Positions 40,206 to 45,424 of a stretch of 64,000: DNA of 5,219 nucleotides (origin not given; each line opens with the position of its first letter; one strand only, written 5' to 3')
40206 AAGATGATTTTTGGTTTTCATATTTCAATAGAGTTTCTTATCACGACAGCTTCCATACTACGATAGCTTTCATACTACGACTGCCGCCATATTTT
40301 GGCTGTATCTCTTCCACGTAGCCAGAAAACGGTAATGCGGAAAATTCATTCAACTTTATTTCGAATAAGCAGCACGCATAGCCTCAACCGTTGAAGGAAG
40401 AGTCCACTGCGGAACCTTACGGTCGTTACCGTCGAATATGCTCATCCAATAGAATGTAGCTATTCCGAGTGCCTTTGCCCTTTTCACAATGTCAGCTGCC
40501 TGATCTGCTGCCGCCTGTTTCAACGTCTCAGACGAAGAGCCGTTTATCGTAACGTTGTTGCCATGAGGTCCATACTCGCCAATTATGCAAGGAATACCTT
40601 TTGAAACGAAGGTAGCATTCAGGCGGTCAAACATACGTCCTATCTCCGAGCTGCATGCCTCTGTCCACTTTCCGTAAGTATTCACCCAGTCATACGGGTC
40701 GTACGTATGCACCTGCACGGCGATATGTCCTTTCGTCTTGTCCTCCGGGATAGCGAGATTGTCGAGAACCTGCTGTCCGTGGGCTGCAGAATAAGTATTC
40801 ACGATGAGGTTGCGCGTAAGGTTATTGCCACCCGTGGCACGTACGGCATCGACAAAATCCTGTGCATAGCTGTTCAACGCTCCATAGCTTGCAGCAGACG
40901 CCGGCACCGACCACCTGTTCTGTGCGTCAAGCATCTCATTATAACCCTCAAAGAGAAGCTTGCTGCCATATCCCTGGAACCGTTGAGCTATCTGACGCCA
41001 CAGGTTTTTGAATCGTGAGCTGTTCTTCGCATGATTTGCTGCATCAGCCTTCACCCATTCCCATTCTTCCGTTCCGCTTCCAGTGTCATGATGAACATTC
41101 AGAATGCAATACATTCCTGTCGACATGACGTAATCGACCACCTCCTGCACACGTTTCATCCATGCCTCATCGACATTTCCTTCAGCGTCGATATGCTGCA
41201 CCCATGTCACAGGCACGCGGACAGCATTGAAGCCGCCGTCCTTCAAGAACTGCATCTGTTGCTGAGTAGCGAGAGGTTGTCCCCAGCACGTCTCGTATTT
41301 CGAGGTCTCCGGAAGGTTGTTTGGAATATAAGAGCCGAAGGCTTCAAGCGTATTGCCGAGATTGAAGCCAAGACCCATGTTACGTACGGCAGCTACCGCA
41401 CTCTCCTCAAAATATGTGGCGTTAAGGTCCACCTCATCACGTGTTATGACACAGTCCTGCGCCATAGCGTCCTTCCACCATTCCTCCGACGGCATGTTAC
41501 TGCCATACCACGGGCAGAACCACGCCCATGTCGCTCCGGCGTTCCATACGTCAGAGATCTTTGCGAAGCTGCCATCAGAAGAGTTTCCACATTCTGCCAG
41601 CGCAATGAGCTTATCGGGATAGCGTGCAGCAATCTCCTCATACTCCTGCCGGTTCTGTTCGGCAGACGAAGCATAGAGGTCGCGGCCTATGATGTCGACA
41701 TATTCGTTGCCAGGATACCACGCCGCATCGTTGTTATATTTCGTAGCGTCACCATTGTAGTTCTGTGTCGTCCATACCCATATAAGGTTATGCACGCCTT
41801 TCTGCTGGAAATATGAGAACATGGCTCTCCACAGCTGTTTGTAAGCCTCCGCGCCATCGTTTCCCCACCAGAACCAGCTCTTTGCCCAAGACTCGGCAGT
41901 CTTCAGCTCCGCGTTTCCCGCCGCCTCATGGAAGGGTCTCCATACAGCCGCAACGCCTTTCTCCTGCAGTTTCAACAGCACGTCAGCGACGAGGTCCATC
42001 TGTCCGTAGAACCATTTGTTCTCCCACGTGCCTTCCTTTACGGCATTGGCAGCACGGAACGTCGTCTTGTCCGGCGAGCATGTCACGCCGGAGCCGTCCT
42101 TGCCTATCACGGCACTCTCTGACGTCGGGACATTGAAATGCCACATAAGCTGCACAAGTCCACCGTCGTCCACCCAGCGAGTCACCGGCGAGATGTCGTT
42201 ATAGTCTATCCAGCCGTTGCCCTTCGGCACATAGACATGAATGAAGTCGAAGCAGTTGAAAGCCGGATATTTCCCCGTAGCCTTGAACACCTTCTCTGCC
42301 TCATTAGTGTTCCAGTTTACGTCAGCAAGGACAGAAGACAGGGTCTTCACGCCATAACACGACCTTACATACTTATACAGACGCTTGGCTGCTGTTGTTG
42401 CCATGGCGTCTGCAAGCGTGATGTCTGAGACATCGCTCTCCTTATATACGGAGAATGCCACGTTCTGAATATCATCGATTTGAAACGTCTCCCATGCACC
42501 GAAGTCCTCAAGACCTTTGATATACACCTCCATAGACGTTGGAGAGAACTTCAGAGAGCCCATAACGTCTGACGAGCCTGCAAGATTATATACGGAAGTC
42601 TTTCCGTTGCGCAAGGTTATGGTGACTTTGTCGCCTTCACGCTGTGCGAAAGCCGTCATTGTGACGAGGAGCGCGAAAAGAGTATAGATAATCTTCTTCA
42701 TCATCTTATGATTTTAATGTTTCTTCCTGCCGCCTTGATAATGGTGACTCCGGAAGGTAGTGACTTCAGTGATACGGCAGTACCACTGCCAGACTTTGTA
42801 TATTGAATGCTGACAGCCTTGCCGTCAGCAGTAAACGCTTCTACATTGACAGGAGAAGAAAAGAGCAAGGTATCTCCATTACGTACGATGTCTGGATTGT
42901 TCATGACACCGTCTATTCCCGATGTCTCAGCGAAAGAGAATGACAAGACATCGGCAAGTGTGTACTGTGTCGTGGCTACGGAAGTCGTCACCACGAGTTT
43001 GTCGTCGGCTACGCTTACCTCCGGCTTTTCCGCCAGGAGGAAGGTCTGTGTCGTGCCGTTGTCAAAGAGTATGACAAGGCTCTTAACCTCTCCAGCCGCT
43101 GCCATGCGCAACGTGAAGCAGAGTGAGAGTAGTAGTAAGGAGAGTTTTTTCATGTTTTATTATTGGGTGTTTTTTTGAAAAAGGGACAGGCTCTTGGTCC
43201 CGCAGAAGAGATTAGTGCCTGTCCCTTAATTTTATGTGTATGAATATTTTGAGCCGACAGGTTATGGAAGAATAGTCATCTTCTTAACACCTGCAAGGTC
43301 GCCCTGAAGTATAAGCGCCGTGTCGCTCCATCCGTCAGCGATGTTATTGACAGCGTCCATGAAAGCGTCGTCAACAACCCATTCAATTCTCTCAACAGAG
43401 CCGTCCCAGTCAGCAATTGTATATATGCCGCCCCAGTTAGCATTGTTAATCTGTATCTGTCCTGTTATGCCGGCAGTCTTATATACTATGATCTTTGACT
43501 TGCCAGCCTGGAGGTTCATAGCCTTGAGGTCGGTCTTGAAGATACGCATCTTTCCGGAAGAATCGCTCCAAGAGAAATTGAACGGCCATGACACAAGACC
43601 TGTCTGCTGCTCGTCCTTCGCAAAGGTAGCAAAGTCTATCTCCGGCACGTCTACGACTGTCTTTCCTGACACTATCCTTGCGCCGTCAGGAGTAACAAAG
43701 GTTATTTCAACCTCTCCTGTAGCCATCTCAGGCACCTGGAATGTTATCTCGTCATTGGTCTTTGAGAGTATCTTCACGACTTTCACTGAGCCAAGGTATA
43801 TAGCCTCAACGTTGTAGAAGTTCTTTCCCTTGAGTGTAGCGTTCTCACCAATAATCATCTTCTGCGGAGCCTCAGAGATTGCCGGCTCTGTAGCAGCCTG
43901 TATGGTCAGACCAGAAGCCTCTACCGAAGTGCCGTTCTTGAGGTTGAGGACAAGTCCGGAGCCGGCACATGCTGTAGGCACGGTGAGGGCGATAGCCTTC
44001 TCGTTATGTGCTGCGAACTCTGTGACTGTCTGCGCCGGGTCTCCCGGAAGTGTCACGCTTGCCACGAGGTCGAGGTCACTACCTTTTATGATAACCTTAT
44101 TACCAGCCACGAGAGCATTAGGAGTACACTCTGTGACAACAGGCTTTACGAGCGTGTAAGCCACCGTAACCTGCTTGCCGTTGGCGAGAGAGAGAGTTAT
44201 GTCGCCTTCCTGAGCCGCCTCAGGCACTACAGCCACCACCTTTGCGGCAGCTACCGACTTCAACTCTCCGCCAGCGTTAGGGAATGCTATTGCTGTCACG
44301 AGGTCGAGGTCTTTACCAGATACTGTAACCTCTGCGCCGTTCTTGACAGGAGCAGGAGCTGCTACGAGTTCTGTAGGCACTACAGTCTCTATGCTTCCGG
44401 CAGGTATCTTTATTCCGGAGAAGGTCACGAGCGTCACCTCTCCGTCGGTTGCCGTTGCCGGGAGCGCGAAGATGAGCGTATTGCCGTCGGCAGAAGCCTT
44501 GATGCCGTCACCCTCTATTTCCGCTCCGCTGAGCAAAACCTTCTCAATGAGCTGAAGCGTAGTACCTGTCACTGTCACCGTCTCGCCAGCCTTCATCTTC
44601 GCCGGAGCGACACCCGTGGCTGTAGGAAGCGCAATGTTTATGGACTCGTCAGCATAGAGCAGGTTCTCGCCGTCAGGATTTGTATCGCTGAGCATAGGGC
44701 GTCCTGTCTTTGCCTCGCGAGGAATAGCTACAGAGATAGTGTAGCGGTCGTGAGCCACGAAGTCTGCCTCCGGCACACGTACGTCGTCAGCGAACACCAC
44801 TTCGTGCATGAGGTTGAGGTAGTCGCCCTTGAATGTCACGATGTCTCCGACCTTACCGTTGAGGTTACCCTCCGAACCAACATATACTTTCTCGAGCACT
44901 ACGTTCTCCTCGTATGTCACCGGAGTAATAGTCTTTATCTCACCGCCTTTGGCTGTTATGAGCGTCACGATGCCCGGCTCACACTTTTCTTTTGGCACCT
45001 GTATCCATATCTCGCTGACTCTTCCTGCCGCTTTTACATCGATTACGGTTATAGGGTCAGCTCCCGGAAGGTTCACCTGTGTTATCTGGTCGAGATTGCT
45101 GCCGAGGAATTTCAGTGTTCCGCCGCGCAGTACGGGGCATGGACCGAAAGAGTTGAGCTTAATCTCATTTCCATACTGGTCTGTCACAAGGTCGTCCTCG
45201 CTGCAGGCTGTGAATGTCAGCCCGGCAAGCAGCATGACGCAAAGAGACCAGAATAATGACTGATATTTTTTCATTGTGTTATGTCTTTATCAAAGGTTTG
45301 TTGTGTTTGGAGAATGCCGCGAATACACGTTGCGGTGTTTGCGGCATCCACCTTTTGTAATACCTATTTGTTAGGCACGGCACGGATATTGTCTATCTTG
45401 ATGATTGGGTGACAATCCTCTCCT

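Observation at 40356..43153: Candidate adaptor system: a small T9SS-tagged protein and a CTD-less enzyme share an N-terminal module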

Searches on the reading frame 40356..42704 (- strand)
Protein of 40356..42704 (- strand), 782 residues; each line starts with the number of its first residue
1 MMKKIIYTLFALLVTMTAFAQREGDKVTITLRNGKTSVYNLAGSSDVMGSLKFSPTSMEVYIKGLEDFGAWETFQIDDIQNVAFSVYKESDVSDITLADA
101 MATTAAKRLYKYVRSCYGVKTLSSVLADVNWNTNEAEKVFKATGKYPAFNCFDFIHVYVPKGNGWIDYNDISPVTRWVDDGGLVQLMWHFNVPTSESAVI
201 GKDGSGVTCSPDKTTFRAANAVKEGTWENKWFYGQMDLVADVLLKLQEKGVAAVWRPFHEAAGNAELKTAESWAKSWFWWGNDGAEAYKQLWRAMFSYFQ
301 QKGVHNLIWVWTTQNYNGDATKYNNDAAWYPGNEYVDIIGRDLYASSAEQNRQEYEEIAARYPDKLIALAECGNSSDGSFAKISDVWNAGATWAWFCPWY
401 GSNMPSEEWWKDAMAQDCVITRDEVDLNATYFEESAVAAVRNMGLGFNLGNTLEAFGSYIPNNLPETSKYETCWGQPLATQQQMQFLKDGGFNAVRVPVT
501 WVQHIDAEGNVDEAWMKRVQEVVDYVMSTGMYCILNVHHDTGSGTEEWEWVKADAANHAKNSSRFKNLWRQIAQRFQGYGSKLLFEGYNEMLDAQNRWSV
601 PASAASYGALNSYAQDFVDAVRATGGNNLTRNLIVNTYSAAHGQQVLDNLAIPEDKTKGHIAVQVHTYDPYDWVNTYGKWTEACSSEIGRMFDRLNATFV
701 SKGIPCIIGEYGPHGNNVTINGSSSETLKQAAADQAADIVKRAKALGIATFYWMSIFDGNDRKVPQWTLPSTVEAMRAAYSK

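Call 3: search_protein_families(library=pfam, proteins=[window:40356-42704:-], max_evalue=1)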
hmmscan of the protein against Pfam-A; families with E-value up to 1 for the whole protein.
window:40356-42704:- (782 aa): 2 families
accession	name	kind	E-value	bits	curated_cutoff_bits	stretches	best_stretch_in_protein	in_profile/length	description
PF00150.24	Cellulase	-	3.2e-58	197.8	23.5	1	467-754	10-267/272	Cellulase (glycosyl hydrolase family 5)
PF02156.21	Glyco_hydro_26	-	3e-43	148.8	20.2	1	100-423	3-310/311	Glycosyl hydrolase family 26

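Call 4: search_protein_families(library=ncbifam, proteins=[window:40356-42704:-], max_evalue=1)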
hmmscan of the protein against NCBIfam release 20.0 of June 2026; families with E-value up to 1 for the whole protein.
window:40356-42704:- (782 aa): 2 families
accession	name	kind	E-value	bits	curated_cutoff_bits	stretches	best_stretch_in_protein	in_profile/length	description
NF051847.1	EndGlycCerase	equivalog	5.5e-09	35.2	700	1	479-543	59-123/455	endoglycoceramidase I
NF052318.1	T9SS_sortase_N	equivalog_domain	0.52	10.4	40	1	2-88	1-86/140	type IX secretion system sortase PorU, long form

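Call 9: find_homologous_proteins(query=window:40356-42704:-, region=1-100, max_evalue=0.01)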
Query window:40356-42704:-, residues 1-100 (100 aa): 8 proteins with E <= 0.01 among 112 candidates.
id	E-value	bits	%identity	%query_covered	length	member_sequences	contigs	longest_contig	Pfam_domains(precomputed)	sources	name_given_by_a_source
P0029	2.1e-55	202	100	100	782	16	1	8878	PF00150.25,PF02156.22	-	-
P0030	9.0e-43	162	78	99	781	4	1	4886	PF00150.25,PF02156.22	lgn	-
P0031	1.1e-35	139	68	99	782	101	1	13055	PF00150.25,PF02156.22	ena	-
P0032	2.0e-32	129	66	99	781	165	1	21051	PF00150.25,PF02156.22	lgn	-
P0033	5.1e-32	127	63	99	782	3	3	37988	PF00150.25,PF02156.22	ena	-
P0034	5.6e-31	124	63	99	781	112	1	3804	PF00150.25,PF02156.22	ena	-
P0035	3.2e-30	122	62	99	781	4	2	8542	PF00150.25,PF02156.22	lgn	-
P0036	9.8e-20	88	43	94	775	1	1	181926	PF00150.25,PF02156.22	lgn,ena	-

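Call 98: find_encoding_contigs(protein=P0036, flank=9000, max_places=2)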
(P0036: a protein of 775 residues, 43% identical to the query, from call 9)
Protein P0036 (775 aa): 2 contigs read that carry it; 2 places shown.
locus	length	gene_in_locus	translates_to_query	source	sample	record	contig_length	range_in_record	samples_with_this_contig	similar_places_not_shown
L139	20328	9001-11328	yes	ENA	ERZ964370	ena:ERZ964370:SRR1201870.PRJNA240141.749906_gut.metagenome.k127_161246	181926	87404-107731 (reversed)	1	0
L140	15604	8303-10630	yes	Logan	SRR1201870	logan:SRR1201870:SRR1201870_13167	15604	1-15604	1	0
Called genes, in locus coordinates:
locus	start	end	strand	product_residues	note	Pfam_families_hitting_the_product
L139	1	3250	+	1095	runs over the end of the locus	PF13715:CarbopepD_reg_2, PF07715:Plug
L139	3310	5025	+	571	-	PF14322:SusD-like_3, PF07980:SusD_RagB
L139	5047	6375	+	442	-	PF01833:TIG (weak), PF18329:SGBP_B_XBD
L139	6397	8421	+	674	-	PF09099:Qn_am_d_aIII (faint), PF24328:DUF7498 (faint), PF01833:TIG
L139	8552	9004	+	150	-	-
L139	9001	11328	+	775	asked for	PF02156:Glyco_hydro_26, PF00150:Cellulase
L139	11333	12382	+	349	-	-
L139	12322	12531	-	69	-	-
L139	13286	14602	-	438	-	PF01261:AP_endonuc_2 (weak), PF27526:XylA2_C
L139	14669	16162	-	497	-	PF00370:FGGY_N, PF02782:FGGY_C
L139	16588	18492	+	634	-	PF03629:SASA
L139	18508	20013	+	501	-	PF13347:MFS_2, PF12832:MFS_1_like (weak)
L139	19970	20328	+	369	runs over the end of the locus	PF00331:Glyco_hydro_10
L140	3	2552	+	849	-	?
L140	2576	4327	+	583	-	PF14322:SusD-like_3, PF07980:SusD_RagB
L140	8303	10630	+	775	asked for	PF02156:Glyco_hydro_26, PF00150:Cellulase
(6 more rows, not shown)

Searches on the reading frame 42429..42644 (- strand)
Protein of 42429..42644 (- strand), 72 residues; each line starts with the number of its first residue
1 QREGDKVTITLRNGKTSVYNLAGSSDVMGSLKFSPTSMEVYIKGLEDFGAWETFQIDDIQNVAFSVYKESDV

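Call 73: search_protein_families(library=pfam, proteins=[window:42429-42644:-], max_evalue=10)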
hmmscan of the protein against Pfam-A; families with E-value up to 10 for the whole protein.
seq(72 aa): 1 family
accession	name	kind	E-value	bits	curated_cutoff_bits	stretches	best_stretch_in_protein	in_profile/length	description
PF02736.25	Myosin_N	-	0.17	12.1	27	1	2-16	23-37/45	Myosin N-terminal SH3-like domain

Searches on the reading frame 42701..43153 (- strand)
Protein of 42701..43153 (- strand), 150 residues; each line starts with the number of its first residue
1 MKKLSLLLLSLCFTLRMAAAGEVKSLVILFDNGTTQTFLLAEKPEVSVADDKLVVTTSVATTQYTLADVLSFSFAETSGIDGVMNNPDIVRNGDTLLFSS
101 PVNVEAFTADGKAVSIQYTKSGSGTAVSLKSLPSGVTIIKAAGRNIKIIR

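Call 3: search_protein_families(library=pfam, proteins=[window:42701-43153:-], max_evalue=1)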
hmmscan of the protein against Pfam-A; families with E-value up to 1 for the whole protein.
window:42701-43153:- (150 aa): 0 families

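Call 4: search_protein_families(library=ncbifam, proteins=[window:42701-43153:-], max_evalue=1)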
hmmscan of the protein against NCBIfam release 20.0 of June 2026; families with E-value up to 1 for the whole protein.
window:42701-43153:- (150 aa): 1 family
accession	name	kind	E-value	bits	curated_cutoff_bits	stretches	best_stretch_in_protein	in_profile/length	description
TIGR04183.1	Por_Secre_tail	domain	0.0044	17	23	1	86-141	4-58/72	T9SS type A sorting domain-containing protein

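Call 7: find_homologous_proteins(query=window:42701-43153:-, max_evalue=0.01)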
Query window:42701-43153:- (150 aa): 28 proteins with E <= 0.01 among 237 candidates.
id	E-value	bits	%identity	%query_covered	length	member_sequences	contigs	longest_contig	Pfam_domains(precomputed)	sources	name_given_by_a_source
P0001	3.9e-85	300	99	100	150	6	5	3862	-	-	-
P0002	1.4e-83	295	99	100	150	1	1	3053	-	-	-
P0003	1.5e-49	185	61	100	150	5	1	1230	-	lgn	-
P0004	2.6e-48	181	65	87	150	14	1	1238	-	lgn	-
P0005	5.5e-48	180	61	100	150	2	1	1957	-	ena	-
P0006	1.0e-47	179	64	100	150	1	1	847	-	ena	-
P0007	1.3e-47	179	66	85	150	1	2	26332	-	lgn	-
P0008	1.9e-47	178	60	100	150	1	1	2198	-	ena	-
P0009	2.3e-47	178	60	100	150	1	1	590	-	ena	-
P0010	2.7e-47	178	59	100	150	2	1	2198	-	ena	-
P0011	3.6e-47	177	60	100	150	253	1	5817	-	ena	-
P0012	5.4e-47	177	59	100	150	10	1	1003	-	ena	-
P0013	6.8e-47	176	59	100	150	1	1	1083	-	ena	-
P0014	2.3e-46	175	59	100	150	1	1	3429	-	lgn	-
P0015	2.5e-46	175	59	100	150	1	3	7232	-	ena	-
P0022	9.3e-46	173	59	100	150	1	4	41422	-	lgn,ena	-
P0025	5.9e-37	144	50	100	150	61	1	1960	-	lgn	-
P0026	2.0e-35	139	47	100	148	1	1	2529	-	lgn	-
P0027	9.4e-34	134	49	95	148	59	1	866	-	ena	-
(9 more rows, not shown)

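Call 16: find_encoding_contigs(protein=P0022, flank=8000, max_places=3)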
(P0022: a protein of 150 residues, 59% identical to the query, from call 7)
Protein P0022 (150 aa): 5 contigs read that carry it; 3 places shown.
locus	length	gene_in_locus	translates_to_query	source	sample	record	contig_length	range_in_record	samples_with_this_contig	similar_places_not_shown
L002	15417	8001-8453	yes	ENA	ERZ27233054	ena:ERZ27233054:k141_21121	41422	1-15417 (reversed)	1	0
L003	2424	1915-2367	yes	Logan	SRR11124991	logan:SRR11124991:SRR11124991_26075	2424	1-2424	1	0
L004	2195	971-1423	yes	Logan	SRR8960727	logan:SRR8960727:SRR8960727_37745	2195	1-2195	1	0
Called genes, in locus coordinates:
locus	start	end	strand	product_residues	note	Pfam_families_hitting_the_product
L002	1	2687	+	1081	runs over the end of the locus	PF13620:CarboxypepD_reg (weak), PF13715:CarbopepD_reg_2, PF07715:Plug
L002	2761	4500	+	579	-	PF14322:SusD-like_3, PF07980:SusD_RagB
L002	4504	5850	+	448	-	PF18329:SGBP_B_XBD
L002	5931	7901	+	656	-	PF01833:TIG (faint)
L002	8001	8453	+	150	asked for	-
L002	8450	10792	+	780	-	PF02156:Glyco_hydro_26, PF00150:Cellulase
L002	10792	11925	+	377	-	-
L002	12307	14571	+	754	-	-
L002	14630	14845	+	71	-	-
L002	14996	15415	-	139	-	?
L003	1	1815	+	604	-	?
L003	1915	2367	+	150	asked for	-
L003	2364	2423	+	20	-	?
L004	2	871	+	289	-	?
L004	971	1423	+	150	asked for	-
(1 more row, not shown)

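Call 17: find_encoding_contigs(protein=P0026, flank=8000, max_places=3)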
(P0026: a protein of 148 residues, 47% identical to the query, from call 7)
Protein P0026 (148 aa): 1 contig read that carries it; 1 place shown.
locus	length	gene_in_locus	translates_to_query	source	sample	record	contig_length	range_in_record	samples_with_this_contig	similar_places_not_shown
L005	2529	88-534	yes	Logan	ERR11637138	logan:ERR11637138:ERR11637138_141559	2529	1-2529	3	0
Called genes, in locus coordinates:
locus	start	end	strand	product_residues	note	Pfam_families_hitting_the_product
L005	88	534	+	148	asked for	-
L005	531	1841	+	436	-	PF00150:Cellulase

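Call 19: find_encoding_contigs(protein=P0025, flank=8000, max_places=3)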
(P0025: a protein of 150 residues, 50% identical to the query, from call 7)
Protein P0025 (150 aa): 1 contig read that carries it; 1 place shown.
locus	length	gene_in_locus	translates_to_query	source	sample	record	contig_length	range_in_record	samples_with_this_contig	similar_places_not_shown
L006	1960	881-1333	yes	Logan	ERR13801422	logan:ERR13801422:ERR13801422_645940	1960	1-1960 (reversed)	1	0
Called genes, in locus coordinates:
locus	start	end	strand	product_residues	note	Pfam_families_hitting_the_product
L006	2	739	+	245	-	?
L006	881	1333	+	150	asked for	-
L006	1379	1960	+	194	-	?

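Call 20: find_encoding_contigs(protein=P0027, flank=8000, max_places=3)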
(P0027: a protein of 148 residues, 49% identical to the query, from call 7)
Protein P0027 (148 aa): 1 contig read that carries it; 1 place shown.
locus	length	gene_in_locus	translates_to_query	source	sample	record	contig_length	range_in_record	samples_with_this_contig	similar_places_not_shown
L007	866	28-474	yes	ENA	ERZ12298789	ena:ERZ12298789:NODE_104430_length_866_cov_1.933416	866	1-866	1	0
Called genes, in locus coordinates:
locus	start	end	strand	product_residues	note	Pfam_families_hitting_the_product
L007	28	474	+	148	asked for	-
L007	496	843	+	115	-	PF00501:AMP-binding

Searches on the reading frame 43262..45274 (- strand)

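Call 3: search_protein_families(library=pfam, proteins=[window:43262-45274:-], max_evalue=1)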
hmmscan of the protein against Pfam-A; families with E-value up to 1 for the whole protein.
window:43262-45274:- (670 aa): 4 families
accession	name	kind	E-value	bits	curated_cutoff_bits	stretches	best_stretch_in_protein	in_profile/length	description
PF01833.30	TIG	-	1.5e-14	54.2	20.9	3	476-531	16-73/84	IPT/TIG domain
PF09099.16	Qn_am_d_aIII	-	0.0011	19.8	22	1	469-521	8-61/82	Quinohemoprotein amine dehydrogenase, alpha subunit domain III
PF10620.15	MdcG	-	0.14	12.5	26.5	1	388-428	41-81/121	Phosphoribosyl-dephospho-CoA transferase MdcG C-terminal domain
PF19119.5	DUF5803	-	0.34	10.9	25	0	179-213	101-135/196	Family of unknown function (DUF5803)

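Call 4: search_protein_families(library=ncbifam, proteins=[window:43262-45274:-], max_evalue=1)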
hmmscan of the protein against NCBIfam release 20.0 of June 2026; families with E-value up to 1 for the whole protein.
window:43262-45274:- (670 aa): 3 families
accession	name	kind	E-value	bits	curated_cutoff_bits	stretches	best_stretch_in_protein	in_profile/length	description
NF033216.1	lipo_YgdI_YgdR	subfamily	0.039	13.9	42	0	10-38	5-33/71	YgdI/YgdR family lipoprotein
NF053689.1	BamJ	equivalog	0.16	12.2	100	1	1-37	1-35/184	BamJ family beta-barrel-assembly machinery protein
NF047769.1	LIC10067_lipo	equivalog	0.56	9.4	200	1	311-367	57-116/239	LIC10067 family putative lipoprotein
